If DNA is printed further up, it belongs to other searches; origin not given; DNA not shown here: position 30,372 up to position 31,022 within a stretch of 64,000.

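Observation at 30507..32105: IS630-family element on the upp stop codon, carrying an extra conserved-looking ORF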

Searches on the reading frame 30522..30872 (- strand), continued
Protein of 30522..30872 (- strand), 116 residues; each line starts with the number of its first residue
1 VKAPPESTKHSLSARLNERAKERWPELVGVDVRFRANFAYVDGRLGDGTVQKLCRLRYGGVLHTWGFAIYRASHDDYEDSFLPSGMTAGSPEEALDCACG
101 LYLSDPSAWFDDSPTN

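Call 37: get_annotated_region(hit=H58, flank=3000)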
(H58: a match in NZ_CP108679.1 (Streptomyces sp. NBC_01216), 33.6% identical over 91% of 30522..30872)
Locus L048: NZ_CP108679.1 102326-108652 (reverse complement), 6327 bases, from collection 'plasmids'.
description: Streptomyces sp. NBC_01216 plasmid unnamed2, complete sequence
organism: Streptomyces sp. NBC_01216 (NCBI taxid 2903778)
taxonomy: Bacteria; Actinomycetota; Actinomycetes; Kitasatosporales; Streptomycetaceae; Streptomyces; Streptomyces sp. NBC 01216
host: -; source: -; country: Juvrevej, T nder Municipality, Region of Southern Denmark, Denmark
typing (MOB-suite, as given by PLSDB): non-mobilizable; replicon rep_cluster_1879,rep_cluster_1975
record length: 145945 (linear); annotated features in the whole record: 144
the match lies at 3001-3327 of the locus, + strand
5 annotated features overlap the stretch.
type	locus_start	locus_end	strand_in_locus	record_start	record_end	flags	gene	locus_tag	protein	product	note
CDS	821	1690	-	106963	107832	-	-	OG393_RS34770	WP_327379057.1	HAD-IIB family hydrolase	GO:0008152 - metabolic process [Evidence IEA]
CDS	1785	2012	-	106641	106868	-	-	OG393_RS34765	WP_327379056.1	hypothetical protein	-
CDS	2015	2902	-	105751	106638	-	-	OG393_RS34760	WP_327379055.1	IS630 family transposase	-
CDS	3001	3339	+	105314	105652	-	-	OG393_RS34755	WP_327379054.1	hypothetical protein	-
CDS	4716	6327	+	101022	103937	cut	-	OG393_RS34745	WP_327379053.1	BTAD domain-containing putative transcriptional regulator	-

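Call 50: search_protein_families(library=padloc, proteins=[window:30522-30872:-, L045:3001-3366:+, L046:2956-3372:+, L048:3001-3339:+], max_evalue=1)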
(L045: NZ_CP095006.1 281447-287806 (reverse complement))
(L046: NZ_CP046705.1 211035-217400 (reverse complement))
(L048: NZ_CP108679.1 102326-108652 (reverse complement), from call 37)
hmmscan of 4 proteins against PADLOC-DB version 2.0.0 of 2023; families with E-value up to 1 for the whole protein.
window:30522-30872:- (116 aa): 0 families

L045:3001-3366:+ (121 aa): 0 families

L046:2956-3372:+ (138 aa): 0 families

L048:3001-3339:+ (112 aa): 0 families

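Call 51: search_protein_families(library=phrogs, proteins=[window:30522-30872:-, L045:3001-3366:+, L046:2956-3372:+, L048:3001-3339:+], max_evalue=1)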
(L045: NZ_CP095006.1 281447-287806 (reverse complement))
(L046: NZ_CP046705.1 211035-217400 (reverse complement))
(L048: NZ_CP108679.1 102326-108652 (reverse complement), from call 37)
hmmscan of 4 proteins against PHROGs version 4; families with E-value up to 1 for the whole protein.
window:30522-30872:- (116 aa): 0 families

L045:3001-3366:+ (121 aa): 0 families

L046:2956-3372:+ (138 aa): 0 families

L048:3001-3339:+ (112 aa): 0 families

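Call 52: search_protein_families(library=pfam, proteins=[L045:3001-3366:+, L046:2956-3372:+, L048:3001-3339:+, L047:2956-3375:+], max_evalue=1)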
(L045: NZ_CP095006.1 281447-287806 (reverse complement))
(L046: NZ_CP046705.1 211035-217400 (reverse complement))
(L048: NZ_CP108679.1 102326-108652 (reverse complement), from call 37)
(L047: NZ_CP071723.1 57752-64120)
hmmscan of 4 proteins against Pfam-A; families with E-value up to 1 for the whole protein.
L045:3001-3366:+ (121 aa): 0 families

L046:2956-3372:+ (138 aa): 0 families

L048:3001-3339:+ (112 aa): 1 family
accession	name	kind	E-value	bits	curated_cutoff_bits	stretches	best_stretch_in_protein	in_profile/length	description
PF05590.16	DUF769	-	0.16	11.6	21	1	57-104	132-179/259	Xylella fastidiosa protein of unknown function (DUF769)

L047:2956-3375:+ (139 aa): 0 families

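Call 58: find_homologous_proteins(query=L046:2956-3372:+, max_evalue=0.001)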
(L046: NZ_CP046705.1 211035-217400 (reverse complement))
Query L046:2956-3372:+ (138 aa): 1469 proteins with E <= 0.001 among 1470 candidates; the best 120 are listed.
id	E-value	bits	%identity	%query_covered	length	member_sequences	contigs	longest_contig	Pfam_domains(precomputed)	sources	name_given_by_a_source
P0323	3.3e-80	285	87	100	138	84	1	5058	-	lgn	-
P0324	7.8e-70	252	80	100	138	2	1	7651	-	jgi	jgi:hypothetical protein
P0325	1.2e-69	251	78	100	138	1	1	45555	-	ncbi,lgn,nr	ncbi:MAG: hypothetical protein RMY34_25995 [Aulosira sp. DedQUE10]|nr:hypothetical protein [Aulosira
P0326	4.0e-69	249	76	100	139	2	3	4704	-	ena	-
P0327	3.4e-67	243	75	100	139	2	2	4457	-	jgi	jgi:hypothetical protein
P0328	4.9e-67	243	77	99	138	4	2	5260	-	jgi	jgi:hypothetical protein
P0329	1.1e-66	241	77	100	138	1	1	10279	-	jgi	jgi:hypothetical protein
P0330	3.2e-66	240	74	99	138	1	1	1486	-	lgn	-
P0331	3.4e-66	240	74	100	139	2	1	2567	-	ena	-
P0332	9.9e-66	238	79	96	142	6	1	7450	-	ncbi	-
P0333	3.5e-65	237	72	100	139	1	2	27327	-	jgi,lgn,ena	-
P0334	9.3e-65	235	75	100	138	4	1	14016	-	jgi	jgi:hypothetical protein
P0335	1.0e-64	235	75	100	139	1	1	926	-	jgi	jgi:hypothetical protein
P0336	1.1e-64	235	71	100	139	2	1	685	-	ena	-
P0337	1.2e-64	235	73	99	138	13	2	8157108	-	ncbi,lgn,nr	ncbi:hypothetical protein Lepto7375DRAFT_7171 [Leptolyngbya sp. PCC 7375]|nr:hypothetical protein Le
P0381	1.6e-58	215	66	97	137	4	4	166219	-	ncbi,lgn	ncbi:MAG: hypothetical protein AAFR42_17180 [Cyanobacteria bacterium J06628_6]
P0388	4.1e-58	214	67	99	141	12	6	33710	-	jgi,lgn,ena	jgi:hypothetical protein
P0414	1.0e-56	209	67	99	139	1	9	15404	-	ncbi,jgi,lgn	jgi:hypothetical protein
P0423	2.7e-56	208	63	99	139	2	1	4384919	-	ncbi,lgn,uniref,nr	ncbi:hypothetical protein [Methylomicrobium lacus]|uniref:hypothetical protein n=1 Tax=Methylomicrob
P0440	1.2e-55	206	66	99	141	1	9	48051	-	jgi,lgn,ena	-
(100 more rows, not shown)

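Call 59: find_encoding_contigs(protein=P0423, flank=3500, max_places=4)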
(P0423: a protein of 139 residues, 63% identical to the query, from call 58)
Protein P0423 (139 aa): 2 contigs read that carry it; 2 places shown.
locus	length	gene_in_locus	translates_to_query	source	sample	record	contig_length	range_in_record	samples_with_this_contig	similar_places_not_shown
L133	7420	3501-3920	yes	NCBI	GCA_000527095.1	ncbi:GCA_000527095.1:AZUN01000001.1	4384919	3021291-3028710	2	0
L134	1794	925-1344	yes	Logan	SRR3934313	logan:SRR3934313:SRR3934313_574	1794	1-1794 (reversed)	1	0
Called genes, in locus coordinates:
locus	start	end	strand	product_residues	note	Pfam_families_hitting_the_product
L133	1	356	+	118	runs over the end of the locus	-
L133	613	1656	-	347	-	PF01548:DEDD_Tnp_IS110, PF02371:Transposase_20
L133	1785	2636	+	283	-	PF01797:Y1_Tnp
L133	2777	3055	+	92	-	PF05015:HigB-like_toxin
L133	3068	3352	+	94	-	PF01381:HTH_3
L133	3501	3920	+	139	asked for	-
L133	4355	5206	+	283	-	PF01797:Y1_Tnp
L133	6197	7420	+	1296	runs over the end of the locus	PF22904:NOMO1-like_2nd (faint), PF13715:CarbopepD_reg_2 (faint), PF17802:SpaA (faint), PF09430:EMC7_beta-sandw (faint), PF13620:CarboxypepD_reg (weak), PF17210:SdrD_B (weak), PF23193:NOMO_3rd (faint), PF23194:NOMO_5th (faint)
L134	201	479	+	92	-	PF05015:HigB-like_toxin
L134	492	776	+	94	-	PF01381:HTH_3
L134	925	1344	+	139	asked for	-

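Call 60: find_encoding_contigs(protein=P0414, flank=3500, max_places=6)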
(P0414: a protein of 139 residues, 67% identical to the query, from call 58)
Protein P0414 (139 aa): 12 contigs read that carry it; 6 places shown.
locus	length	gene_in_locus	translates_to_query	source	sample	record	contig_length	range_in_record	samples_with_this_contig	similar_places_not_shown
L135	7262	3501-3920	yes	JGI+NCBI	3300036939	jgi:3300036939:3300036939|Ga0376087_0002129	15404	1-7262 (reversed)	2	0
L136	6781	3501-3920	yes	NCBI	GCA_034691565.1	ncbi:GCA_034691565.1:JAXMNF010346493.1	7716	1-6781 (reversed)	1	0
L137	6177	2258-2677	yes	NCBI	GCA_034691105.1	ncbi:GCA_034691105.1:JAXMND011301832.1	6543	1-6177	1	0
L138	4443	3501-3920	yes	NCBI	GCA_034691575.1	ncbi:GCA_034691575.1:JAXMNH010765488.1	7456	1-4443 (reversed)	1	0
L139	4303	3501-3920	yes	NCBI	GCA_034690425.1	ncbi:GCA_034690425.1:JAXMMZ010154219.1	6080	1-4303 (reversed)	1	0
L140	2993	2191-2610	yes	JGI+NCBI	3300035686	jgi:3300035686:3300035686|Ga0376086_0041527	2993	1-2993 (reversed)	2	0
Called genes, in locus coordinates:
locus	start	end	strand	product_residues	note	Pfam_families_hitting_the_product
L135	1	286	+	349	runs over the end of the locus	PF01297:ZnuA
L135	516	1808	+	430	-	PF11741:AMIN, PF00144:Beta-lactamase (faint), PF13354:Beta-lactamase2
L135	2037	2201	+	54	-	-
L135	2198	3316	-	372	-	PF00376:MerR, PF13411:MerR_1, PF02570:CbiC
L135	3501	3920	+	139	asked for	-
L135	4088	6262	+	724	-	PF07669:Eco57I, PF12950:TaqI_C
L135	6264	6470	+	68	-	-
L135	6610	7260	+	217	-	?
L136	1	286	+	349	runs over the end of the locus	PF01297:ZnuA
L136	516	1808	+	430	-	PF11741:AMIN, PF00144:Beta-lactamase (faint), PF13354:Beta-lactamase2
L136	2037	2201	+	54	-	-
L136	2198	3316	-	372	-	PF00376:MerR, PF13411:MerR_1, PF02570:CbiC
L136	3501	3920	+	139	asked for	-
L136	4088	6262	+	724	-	PF07669:Eco57I, PF12950:TaqI_C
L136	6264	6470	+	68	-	-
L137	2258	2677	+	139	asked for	-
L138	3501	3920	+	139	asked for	-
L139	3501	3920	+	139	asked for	-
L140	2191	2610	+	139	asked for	-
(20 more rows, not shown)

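Call 63: find_encoding_contigs(protein=P0440, flank=4000, max_places=6)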
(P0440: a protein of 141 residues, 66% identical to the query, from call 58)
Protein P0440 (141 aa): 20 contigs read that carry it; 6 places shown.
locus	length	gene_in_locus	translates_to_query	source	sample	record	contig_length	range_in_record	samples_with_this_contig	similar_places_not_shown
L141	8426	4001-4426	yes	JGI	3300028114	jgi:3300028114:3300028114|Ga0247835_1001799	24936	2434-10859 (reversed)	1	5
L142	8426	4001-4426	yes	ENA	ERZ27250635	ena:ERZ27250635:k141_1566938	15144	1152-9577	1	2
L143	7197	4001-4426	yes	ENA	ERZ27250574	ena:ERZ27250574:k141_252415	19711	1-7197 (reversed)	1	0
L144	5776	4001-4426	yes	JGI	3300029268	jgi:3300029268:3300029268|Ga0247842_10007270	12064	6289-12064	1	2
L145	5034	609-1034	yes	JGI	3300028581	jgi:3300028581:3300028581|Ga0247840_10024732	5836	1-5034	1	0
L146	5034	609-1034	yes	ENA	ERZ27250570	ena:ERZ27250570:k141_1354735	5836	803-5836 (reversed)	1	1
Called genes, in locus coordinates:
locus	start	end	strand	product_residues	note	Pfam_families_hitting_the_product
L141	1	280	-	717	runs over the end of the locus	PF07793:DUF1631, PF26671:DUF1631_2nd, PF26672:DUF1631_3rd, PF26670:DUF1631_C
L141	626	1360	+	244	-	PF07556:DUF1538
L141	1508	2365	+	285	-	PF07556:DUF1538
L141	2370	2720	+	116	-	PF00543:P-II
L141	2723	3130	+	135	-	PF00571:CBS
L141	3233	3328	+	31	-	-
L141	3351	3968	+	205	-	PF01510:Amidase_2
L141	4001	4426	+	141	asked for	-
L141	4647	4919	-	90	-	PF04362:Iron_traffic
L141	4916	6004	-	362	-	PF00730:HhH-GPD, PF00633:HHH (weak), PF14815:NUDIX_4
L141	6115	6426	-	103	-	PF09413:DUF2007, PF24463:DUF7577 (weak)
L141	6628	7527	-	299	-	PF13672:PP2C_2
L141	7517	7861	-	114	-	-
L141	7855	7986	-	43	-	-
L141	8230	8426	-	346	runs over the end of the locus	-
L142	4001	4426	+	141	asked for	-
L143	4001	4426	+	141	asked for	-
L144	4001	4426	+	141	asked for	-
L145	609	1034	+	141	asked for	-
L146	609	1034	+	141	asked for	-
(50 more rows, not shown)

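Call 64: find_encoding_contigs(protein=P0381, flank=4000, max_places=4)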
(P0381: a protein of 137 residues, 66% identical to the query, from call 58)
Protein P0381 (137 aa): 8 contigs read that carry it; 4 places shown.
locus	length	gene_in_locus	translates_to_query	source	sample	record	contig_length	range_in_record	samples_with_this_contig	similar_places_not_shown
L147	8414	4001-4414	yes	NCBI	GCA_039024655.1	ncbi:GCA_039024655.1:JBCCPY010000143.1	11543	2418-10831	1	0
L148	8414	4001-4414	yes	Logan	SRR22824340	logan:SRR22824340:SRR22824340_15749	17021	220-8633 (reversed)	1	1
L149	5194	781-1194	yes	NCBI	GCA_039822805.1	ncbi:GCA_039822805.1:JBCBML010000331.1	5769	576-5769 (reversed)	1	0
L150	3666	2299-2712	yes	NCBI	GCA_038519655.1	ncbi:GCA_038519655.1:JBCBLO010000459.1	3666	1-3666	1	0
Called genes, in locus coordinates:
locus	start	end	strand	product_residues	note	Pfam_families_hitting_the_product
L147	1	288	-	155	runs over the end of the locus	PF01810:LysE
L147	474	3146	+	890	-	PF03200:Glyco_hydro_63 (faint), PF22422:MGH1-like_GH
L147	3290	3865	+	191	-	PF05685:Uma2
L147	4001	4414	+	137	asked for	-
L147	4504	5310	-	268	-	PF02311:AraC_binding, PF12833:HTH_18, PF00165:HTH_AraC (weak)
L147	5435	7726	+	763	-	PF00580:UvrD-helicase, PF13245:AAA_19, PF13538:UvrD_C_2 (faint), PF13361:UvrD_C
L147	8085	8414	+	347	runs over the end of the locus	?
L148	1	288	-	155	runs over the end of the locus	PF01810:LysE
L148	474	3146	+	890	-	PF22422:MGH1-like_GH, PF03200:Glyco_hydro_63 (weak), PF22422:MGH1-like_GH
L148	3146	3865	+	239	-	PF05685:Uma2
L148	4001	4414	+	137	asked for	-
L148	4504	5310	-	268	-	PF02311:AraC_binding, PF12833:HTH_18, PF00165:HTH_AraC (weak)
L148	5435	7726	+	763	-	PF00580:UvrD-helicase, PF13245:AAA_19, PF13538:UvrD_C_2 (faint), PF13361:UvrD_C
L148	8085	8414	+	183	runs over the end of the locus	?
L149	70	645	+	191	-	PF05685:Uma2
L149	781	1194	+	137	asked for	-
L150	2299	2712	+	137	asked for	-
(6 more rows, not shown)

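Call 65: find_encoding_contigs(protein=P0388, flank=4000, max_places=6)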
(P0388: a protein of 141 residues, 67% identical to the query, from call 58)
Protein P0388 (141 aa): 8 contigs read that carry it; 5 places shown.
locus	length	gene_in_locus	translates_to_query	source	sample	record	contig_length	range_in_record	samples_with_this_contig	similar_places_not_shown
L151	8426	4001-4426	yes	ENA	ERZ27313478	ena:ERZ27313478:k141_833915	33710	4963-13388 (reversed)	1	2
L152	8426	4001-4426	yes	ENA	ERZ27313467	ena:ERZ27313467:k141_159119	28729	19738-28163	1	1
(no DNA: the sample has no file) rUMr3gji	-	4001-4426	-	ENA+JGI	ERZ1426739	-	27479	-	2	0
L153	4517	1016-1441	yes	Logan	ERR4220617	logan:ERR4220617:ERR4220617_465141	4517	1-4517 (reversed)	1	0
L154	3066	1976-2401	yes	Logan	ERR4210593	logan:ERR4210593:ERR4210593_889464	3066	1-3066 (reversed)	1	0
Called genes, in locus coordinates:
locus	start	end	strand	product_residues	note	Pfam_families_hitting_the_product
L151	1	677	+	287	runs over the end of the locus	PF01370:Epimerase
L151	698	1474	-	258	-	PF00226:DnaJ (weak)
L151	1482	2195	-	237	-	-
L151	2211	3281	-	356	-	PF00691:OmpA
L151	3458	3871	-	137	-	PF07929:PRiA4_ORF3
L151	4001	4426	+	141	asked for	-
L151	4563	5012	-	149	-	PF00581:Rhodanese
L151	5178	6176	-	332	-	PF14057:GGGtGRT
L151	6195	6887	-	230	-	-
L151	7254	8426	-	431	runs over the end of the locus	PF01136:Peptidase_U32, PF16325:Peptidase_U32_C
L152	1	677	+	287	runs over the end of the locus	PF01370:Epimerase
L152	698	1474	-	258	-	PF00226:DnaJ (weak)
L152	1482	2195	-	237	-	-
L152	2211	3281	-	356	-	PF00691:OmpA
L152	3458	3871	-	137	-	PF07929:PRiA4_ORF3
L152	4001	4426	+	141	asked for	-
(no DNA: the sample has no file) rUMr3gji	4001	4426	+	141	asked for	-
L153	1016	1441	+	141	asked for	-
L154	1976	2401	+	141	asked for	-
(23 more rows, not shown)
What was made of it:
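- Stand-alone homologs are 63-87% identical across phyla, in changing neighbourhoods that include HigBA, an Eco57I-like restriction enzyme, Uma2 and a PRiA4_ORF3-family gene (calls 58-60, 63-65).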

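Call 84: predict_structure(alignment_id=A3)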
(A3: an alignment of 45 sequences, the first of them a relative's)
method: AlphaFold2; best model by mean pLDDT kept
length: 139 residues; sequences in the alignment: 45
mean_pLDDT: 90.6   pTM: 0.82
mean pLDDT of the five models: 90.6, 89.3, 88.8, 85.8, 85.8
residues with pLDDT >= 90: 103; 70-90: 28; 50-70: 6; < 50: 2
segments of 3 or more residues with pLDDT < 50: none
pLDDT, mean of each block of 10 residues (from residue 1): 62 95 98 95 97 95 78 88 95 96 92 93 96 88
secondary structure, 60 per line:
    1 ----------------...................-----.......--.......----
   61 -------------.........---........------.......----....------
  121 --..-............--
elements in order: H17-35 E41-47 E50-56 H74-82 E86-93 E100-106 E111-114 H126-137
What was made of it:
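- AlphaFold pLDDT of 90.6 (call 84).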

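Call 88: fold_search(model_id=the predicted structure, library=pdb)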
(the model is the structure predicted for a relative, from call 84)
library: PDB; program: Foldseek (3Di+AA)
matches with E <= 10: 559; with E <= 0.001: 0
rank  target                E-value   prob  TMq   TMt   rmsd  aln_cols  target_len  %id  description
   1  7oxx_C                7.4e-02  0.09  0.19  0.19  20.9       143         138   13  CrabP2 mutant R30AK31A (released 2022-07-13)
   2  7oxx_B                1.2e-01  0.08  0.20  0.20  20.9       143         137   13  CrabP2 mutant R30AK31A (released 2022-07-13)
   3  3msw                  1.3e-01  0.51  0.27  0.27   7.6        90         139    9  Crystal structure of a Protein with unknown function (BF3112) from Bacteroides fragilis NCTC 9343 at 1.90 A resolution (released 2010-06-09)
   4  2wql_A                3.8e-01  0.23  0.27  0.25   8.4        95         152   12  CRYSTAL STRUCTURE OF THE MAJOR CARROT ALLERGEN DAU C 1 (released 2009-09-01)
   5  8t6n_E                4.0e-01  0.07  0.12  0.10  13.7        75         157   11  Crystal structure of T33-27.1: Deep-learning sequence design of co-assembling tetrahedron protein nanoparticles (released 2024-04-24)
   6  4gsk_Y                4.5e-01  0.12  0.27  0.27  11.7       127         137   12  Crystal structure of an Atg7-Atg10 crosslinked complex (released 2012-11-14)
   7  2kno_MODEL_1_A        6.1e-01  0.11  0.26  0.27  17.1       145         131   10  NMR Solution Structure of SH2 Domain of the Human Tensin Like C1 Domain Containing Phosphatase (TENC1) (released 2010-09-01)
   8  4gsk_Z                6.1e-01  0.11  0.27  0.28  11.8       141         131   10  Crystal structure of an Atg7-Atg10 crosslinked complex (released 2012-11-14)
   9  3a1j_A                6.1e-01  0.08  0.19  0.12  17.5       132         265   11  Crystal structure of the human Rad9-Hus1-Rad1 complex (released 2009-06-02)
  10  5lj5_w                6.5e-01  0.10  0.19  0.08  11.2        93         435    5  Overall structure of the yeast spliceosome immediately after branching. (released 2016-08-31)
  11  7wb4_c                6.9e-01  0.08  0.21  0.11  10.9       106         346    8  Cryo-EM structure of the NR subunit from X. laevis NPC (released 2022-03-02)
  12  7thj_F                7.8e-01  0.04  0.14  0.09  16.6        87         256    9  Structure of the yeast clamp loader (Replication Factor C RFC) bound to the sliding clamp (Proliferating Cell Nuclear  (released 2022-02-16)
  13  1ly7_MODEL_1_A        7.8e-01  0.04  0.17  0.18  12.3       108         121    6  The solution structure of the the c-terminal domain of frataxin, the protein responsible for friedreich ataxia (released 2002-06-26)
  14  2ffs_A                8.2e-01  0.13  0.22  0.21  10.6        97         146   10  Structure of PR10-allergen-like protein PA1206 from Pseudomonas aeruginosa PAO1 (released 2006-01-10)
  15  5vzt_D                8.2e-01  0.13  0.25  0.10   8.6       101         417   13  Crystal structure of the Skp1-FBXO31 complex (released 2018-01-17)
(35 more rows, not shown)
